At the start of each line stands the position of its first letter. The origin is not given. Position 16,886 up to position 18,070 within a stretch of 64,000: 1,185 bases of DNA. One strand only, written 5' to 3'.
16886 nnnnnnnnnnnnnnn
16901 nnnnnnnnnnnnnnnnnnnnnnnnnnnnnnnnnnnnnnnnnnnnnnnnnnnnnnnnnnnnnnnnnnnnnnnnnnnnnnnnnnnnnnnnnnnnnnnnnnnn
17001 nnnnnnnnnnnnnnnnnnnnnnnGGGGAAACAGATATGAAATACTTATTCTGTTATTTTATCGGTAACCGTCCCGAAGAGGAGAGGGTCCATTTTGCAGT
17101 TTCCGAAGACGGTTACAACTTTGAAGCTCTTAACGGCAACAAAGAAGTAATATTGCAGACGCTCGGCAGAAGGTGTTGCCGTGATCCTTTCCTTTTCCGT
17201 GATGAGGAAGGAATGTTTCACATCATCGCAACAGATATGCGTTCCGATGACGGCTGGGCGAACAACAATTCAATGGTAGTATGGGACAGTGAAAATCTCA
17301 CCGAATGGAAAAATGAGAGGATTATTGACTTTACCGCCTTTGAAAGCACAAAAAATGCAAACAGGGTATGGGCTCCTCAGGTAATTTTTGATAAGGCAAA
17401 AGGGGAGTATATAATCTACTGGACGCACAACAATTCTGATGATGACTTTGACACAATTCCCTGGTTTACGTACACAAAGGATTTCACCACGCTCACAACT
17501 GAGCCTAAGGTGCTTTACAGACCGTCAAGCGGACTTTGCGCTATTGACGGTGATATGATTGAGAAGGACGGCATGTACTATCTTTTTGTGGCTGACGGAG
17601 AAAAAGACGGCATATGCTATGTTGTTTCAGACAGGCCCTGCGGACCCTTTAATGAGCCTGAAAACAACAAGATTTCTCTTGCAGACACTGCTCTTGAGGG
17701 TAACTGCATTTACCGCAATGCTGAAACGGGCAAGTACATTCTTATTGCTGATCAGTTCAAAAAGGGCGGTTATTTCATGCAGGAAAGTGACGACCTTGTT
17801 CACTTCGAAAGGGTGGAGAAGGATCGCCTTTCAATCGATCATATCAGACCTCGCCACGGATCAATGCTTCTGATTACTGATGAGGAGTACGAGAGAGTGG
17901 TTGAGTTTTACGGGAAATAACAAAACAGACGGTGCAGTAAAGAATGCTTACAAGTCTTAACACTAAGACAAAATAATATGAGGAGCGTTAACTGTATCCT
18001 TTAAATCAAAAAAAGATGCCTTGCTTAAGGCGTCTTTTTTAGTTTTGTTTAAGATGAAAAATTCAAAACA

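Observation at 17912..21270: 3.3-kb cassette with two B12-radical SAM paralogs inserted into a terminator loop, flanked by a perfect 27-bp direct repeat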

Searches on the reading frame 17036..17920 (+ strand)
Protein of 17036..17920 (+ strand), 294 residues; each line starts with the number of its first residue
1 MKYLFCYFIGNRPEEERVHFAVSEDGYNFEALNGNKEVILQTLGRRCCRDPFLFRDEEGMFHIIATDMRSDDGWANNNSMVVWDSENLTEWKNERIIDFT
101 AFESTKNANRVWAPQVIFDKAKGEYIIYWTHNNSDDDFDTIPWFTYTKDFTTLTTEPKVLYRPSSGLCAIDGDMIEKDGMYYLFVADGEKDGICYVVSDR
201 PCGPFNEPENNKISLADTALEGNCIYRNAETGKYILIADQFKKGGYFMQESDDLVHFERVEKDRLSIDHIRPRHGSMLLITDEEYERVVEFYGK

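Call 5: search_protein_families(library=pfam, proteins=[window:17036-17920:+])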
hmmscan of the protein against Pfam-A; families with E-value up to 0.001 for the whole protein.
window:17036-17920:+ (294 aa): 2 families
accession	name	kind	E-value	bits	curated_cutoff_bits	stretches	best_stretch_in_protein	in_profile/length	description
PF04616.20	Glyco_hydro_43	-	8.8e-13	48.7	32.2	2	49-135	11-89/288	Glycosyl hydrolases family 43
PF00251.26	Glyco_hydro_32N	-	2.1e-06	28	22.1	1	15-101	96-179/307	Glycosyl hydrolases family 32 N-terminal domain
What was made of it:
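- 17036..17920 (+): GH43-like glycoside hydrolase gene, the target gene whose 3' end is duplicated. Pfam Glyco_hydro_43, E = 8.8e-13 (call 5).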

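Call 7: find_encoding_contigs(protein=window:17036-17920:+, flank=8000, max_places=10)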
Protein window:17036-17920:+ (294 aa): no gene with exactly this product is on record in the collection.

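Call 9: find_related_loci(query=window:17036-17917:+, collection=genome_contigs, flank=10000)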
Query window:17036-17917:+ (294 aa) in genome_contigs; peptide patterns used: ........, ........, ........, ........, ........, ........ (x = any residue, [..] = any of these).
50 stretches matched a pattern; 24 encode a relative of the query (tblastn E <= 1e-3); 23 distinct loci.
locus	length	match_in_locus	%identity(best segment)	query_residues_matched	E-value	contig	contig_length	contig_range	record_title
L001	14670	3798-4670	76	3-293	1e-158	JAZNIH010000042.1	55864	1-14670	MAG: Acutalibacteraceae bacterium isolate T1900044687_TS20190153.MAGScoT_cleanbin_000020 SGB_1728_k141_249222, whole gen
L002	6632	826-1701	71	1-292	3e-152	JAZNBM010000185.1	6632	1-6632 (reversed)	MAG: Acutalibacteraceae bacterium isolate T1900044741_TS20190207.MAGScoT_cleanbin_000053 SGB_2070_k141_317151, whole gen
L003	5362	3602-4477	71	1-292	3e-153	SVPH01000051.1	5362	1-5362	MAG: Oscillospiraceae bacterium isolate SIG586 NODE_216984_length_5362_cov_1.961987, whole genome shotgun sequence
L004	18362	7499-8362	72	1-288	3e-151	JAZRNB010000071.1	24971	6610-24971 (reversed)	MAG: Acutalibacteraceae bacterium isolate T1900045414_YK20190104.MAGScoT_cleanbin_000030 SGB_7023_k141_547180, whole gen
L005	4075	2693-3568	70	1-292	4e-154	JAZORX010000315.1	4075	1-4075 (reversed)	MAG: Acutalibacteraceae bacterium isolate T1900045550_YK20190244.MAGScoT_cleanbin_000017 SGB_7871_k141_2159033, whole ge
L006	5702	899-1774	71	1-292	3e-151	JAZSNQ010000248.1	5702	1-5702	MAG: Acutalibacteraceae bacterium isolate T1900044550_TS20190016.MAGScoT_cleanbin_000048 SGB_218_k141_639248, whole geno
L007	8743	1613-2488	70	1-292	7e-150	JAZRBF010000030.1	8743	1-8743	MAG: Acutalibacteraceae bacterium isolate T1900045130_TC20190124.MAGScoT_cleanbin_000015 SGB_4880_k141_2534639, whole ge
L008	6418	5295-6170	70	1-292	3e-150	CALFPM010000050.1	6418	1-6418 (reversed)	MAG TPA_asm: uncultured Clostridia bacterium isolate SRR6425781_bin.32_CONCOCT_v1.1_MAG genome assembly, contig: ERZ1767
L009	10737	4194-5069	71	1-292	2e-149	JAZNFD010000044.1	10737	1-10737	MAG: Acutalibacteraceae bacterium isolate T1900044715_TS20190181.MAGScoT_cleanbin_000035 SGB_1870_k141_1177512, whole ge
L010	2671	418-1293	69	1-292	5e-157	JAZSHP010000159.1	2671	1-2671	MAG: Candidatus Fimenecus sp. isolate T1900044574_TS20190040.MAGScoT_cleanbin_000058 SGB_480_k141_1955967, whole genome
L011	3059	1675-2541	71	1-289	4e-155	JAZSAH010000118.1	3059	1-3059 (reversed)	MAG: Acutalibacteraceae bacterium isolate T1900044938_TS20190404.MAGScoT_cleanbin_000019 SGB_3451_k141_912110, whole gen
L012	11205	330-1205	69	1-292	3e-147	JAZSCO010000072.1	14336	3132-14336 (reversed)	MAG: Acutalibacteraceae bacterium isolate T1900044915_TS20190381.MAGScoT_cleanbin_000012 SGB_3328_k141_874159, whole gen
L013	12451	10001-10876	68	1-292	5e-147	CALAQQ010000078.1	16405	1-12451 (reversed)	MAG TPA_asm: uncultured Clostridia bacterium isolate SRR6425821_bin.72_CONCOCT_v1.1_MAG genome assembly, contig: ERZ1767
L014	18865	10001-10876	69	1-292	1e-147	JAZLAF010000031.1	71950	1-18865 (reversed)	MAG: Acutalibacteraceae bacterium isolate T1900045080_TC20190074.MAGScoT_cleanbin_000011 SGB_4652_k141_203210, whole gen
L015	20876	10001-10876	68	1-292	5e-146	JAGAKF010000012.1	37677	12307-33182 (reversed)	MAG: Clostridia bacterium isolate RGIG8518 Water_deer_Cecum-2__c66724, whole genome shotgun sequence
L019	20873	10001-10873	63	1-291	8e-137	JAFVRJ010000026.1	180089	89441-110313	MAG: Clostridia bacterium isolate RGIG5325 Sheep_Colon-2__c932172, whole genome shotgun sequence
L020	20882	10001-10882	87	1-294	0e+0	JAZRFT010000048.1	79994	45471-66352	MAG: Acutalibacteraceae bacterium isolate T1900045494_YK20190188.MAGScoT_cleanbin_000031 SGB_7410_k141_385480, whole gen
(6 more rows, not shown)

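Call 23: search_protein_families(library=ncbifam, proteins=[window:17036-17917:+], max_evalue=0.01)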
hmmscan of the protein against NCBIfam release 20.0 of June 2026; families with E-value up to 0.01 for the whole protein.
window:17036-17917:+ (294 aa): 4 families
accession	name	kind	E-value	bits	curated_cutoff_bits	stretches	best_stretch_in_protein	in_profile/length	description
NF052546.1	AlpArbfursidBAD1527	equivalog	3.4e-33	115.5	500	2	3-189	5-209/341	alpha-arabinofuranosidase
NF041092.1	beta-fruc_BfrA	equivalog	2.2e-06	26.8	900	0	11-106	98-187/433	beta-fructosidase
NF052550.1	BManbPhaseBMBP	equivalog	0.00024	20.6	450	1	17-159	59-182/296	beta-1,2-mannobiose phosphorylase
TIGR01322.1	scrB_fam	subfamily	0.0031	16.3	356.4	1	18-112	117-206/447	sucrose-6-phosphate hydrolase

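Call 51: search_protein_families(library=pfam, proteins=[L002:1777-2901:-, L002:2908-4059:-, L002:4187-4582:-, L002:4856-6478:-, L019:5972-6655:+, L019:6955-7284:+, L019:7658-8458:+, L019:8905-9792:+, L019:10887-12065:-])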
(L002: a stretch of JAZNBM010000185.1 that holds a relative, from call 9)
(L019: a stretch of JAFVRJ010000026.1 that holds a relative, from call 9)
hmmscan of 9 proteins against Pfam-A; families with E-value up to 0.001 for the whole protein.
L002:1777-2901:- (375 aa): 2 families
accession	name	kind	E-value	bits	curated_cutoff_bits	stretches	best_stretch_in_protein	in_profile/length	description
PF00149.33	Metallophos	-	5.2e-11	43.8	21.5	1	112-309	2-190/191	Calcineurin-like phosphoesterase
PF12850.12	Metallophos_2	-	2.2e-08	34.7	27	1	114-330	4-139/154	Calcineurin-like phosphoesterase superfamily domain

L002:2908-4059:- (384 aa): 2 families
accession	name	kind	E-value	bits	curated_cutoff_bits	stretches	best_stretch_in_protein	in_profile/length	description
PF00150.24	Cellulase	-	1.2e-28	100.8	23.5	1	77-323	21-269/272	Cellulase (glycosyl hydrolase family 5)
PF02449.21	Glyco_hydro_42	-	6.4e-06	26.2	21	0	171-254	106-193/376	Beta-galactosidase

L002:4187-4582:- (132 aa): 1 family
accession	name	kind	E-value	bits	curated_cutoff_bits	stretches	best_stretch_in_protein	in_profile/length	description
PF05067.18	Mn_catalase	-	1.6e-25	90.1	27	1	16-113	100-197/284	Manganese containing catalase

L002:4856-6478:- (541 aa): 1 family
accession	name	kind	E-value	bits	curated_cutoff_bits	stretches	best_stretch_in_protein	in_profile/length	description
PF13229.12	Beta_helix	-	6.1e-12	45.9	25.9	2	211-386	9-158/158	Right handed beta helix region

L019:5972-6655:+ (228 aa): 1 family
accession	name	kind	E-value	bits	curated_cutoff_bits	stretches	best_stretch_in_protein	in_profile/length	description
PF19845.4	DUF6320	-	9.5e-18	65.1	29.9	1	58-228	16-186/186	Family of unknown function (DUF6320)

L019:6955-7284:+ (110 aa): 0 families

L019:7658-8458:+ (267 aa): 0 families

L019:8905-9792:+ (296 aa): 2 families
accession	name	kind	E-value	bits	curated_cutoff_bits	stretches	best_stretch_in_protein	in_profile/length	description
PF02661.23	Fic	-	2.1e-19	70.6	24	1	147-241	1-92/93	Fic/DOC family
PF12728.13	HTH_17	-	1.6e-05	25.5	27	1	2-43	1-41/51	Helix-turn-helix domain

L019:10887-12065:- (393 aa): 1 family
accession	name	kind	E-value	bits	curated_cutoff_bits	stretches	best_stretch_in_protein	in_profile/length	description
PF07690.21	MFS_1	-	5.3e-32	111.5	33.4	1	9-349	2-344/347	Major Facilitator Superfamily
